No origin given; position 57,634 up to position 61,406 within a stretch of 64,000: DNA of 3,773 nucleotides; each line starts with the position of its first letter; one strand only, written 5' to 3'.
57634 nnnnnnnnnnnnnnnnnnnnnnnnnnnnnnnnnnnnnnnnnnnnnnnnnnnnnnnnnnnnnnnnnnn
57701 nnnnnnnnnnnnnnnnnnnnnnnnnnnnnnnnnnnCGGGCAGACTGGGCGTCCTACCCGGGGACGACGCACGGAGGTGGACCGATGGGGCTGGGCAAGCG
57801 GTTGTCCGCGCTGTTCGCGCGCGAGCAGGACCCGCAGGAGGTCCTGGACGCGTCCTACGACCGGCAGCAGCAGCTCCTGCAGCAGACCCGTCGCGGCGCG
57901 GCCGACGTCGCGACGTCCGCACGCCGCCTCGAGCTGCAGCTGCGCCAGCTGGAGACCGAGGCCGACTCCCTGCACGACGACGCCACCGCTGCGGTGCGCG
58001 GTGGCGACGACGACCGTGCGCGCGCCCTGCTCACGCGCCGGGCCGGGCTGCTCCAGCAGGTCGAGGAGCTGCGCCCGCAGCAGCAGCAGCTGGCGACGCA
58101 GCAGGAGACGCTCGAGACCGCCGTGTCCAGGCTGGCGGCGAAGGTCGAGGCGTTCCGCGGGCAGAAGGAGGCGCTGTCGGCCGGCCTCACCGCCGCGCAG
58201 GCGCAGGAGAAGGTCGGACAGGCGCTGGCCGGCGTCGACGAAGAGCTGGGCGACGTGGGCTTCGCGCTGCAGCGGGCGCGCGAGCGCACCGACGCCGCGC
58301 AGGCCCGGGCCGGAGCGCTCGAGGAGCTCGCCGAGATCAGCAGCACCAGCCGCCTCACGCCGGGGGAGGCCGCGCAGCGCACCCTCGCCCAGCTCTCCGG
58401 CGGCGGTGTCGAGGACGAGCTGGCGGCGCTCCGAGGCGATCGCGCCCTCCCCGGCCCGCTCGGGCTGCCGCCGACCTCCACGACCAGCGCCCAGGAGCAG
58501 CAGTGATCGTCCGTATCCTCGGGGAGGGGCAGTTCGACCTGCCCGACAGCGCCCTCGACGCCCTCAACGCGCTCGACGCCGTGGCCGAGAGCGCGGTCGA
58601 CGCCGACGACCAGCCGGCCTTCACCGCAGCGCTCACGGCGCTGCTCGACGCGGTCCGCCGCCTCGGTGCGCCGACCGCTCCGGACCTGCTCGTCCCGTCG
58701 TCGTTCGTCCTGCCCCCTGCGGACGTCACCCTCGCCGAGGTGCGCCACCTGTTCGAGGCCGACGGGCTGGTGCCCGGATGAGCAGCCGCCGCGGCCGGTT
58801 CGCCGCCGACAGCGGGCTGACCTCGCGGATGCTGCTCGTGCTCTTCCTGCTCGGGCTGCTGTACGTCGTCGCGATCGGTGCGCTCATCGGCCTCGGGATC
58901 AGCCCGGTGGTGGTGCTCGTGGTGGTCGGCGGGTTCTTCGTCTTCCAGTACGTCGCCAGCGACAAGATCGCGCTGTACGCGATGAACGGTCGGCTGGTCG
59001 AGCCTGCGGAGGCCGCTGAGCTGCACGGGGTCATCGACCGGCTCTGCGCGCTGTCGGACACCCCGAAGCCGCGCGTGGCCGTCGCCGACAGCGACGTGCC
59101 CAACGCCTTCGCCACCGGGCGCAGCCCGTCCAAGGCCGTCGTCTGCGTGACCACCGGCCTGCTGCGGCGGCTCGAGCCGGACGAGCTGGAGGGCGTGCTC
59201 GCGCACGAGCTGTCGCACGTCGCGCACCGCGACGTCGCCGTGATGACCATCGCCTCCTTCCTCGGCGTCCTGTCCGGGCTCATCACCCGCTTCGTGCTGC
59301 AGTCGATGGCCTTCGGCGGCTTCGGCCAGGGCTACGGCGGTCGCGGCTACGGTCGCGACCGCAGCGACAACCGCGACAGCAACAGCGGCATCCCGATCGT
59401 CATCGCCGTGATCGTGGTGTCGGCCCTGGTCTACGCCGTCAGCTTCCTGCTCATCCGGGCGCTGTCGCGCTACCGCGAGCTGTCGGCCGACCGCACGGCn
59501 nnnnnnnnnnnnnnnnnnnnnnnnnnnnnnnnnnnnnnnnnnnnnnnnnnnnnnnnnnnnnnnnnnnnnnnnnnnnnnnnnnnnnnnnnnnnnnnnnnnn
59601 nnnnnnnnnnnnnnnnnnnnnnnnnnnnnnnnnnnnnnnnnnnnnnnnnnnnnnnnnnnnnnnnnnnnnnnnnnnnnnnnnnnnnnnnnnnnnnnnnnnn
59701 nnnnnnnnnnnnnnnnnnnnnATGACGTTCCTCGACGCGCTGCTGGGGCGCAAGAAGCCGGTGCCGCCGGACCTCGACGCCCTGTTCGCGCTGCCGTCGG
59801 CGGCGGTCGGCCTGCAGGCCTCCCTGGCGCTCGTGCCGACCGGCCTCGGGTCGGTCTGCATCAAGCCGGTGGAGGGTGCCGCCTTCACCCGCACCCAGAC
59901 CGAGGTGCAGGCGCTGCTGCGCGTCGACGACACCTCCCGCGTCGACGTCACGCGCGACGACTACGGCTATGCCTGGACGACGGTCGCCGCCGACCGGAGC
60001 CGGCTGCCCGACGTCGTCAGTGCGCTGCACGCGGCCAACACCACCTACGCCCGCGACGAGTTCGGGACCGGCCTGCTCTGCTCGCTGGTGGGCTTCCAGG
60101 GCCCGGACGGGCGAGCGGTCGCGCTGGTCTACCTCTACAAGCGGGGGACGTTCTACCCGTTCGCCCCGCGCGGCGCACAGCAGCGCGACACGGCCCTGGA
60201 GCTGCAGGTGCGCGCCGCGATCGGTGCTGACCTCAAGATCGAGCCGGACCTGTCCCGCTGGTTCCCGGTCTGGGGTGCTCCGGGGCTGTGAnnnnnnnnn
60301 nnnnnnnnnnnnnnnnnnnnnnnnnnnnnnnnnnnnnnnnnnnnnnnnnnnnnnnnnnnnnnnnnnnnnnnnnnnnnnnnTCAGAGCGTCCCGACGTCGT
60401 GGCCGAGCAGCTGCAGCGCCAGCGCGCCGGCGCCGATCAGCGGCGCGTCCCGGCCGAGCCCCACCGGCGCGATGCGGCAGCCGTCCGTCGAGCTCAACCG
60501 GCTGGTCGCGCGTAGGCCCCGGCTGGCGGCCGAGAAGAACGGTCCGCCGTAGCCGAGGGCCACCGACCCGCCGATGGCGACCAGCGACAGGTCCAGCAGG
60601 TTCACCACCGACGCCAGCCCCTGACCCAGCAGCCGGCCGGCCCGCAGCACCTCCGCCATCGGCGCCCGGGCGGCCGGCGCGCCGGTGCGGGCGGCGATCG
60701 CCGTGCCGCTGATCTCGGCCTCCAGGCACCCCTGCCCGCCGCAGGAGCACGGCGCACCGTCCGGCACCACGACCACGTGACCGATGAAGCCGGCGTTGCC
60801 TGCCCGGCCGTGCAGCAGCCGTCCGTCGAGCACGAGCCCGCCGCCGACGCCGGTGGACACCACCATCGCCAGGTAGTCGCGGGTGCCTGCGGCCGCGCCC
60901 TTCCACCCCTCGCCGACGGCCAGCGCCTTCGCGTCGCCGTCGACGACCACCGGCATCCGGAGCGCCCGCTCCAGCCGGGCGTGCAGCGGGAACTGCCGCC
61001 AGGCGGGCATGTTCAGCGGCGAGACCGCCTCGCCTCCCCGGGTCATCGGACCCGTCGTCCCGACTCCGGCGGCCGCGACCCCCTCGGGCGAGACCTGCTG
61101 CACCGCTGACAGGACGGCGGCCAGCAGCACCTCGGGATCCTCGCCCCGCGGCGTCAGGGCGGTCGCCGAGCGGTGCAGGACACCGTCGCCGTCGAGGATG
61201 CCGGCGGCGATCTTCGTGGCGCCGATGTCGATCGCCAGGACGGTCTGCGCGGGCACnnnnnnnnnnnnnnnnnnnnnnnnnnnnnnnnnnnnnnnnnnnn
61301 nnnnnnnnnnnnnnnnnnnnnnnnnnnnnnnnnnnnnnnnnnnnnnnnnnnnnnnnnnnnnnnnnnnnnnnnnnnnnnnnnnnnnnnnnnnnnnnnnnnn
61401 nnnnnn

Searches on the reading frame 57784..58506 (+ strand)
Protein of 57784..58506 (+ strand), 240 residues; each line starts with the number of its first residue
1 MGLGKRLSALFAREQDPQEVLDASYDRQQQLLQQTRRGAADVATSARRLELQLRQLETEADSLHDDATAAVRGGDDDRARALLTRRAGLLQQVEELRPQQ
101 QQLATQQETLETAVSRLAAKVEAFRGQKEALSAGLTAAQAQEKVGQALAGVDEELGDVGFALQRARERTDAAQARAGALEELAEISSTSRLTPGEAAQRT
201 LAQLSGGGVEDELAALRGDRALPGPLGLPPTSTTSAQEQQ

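Call 73: search_protein_families(library=pfam, proteins=[window:57784-58506:+], max_evalue=0.001)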
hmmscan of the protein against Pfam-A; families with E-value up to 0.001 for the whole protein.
window:57784-58506:+ (240 aa): 1 family
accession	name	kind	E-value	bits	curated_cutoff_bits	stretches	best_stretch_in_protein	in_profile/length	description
PF04012.17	PspA_IM30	-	3.2e-21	76.4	33.9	1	15-220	22-218/220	PspA/IM30 family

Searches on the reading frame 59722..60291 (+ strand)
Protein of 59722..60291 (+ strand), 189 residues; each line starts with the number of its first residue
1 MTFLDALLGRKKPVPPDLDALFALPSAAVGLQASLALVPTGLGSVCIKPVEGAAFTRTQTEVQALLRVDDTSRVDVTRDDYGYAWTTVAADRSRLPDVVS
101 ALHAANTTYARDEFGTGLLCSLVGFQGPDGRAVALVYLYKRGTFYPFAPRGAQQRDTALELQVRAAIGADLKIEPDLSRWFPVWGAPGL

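Call 73: search_protein_families(library=pfam, proteins=[window:59722-60291:+], max_evalue=0.001)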
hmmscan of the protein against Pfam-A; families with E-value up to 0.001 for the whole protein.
window:59722-60291:+ (189 aa): 1 family
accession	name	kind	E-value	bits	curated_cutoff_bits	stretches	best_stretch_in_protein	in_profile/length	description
PF22742.2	PspAB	-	6.8e-67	225.4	27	1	1-187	1-188/189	PspA associated protein B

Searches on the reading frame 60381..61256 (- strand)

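Call 73: search_protein_families(library=pfam, proteins=[window:60381-61256:-], max_evalue=0.001)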
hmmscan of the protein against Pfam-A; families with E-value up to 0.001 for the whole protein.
window:60381-61256:- (291 aa): 1 family
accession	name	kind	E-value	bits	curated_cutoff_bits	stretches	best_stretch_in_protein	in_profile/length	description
PF00480.26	ROK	-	1.3e-50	173.1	22.9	1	7-282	2-293/294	ROK family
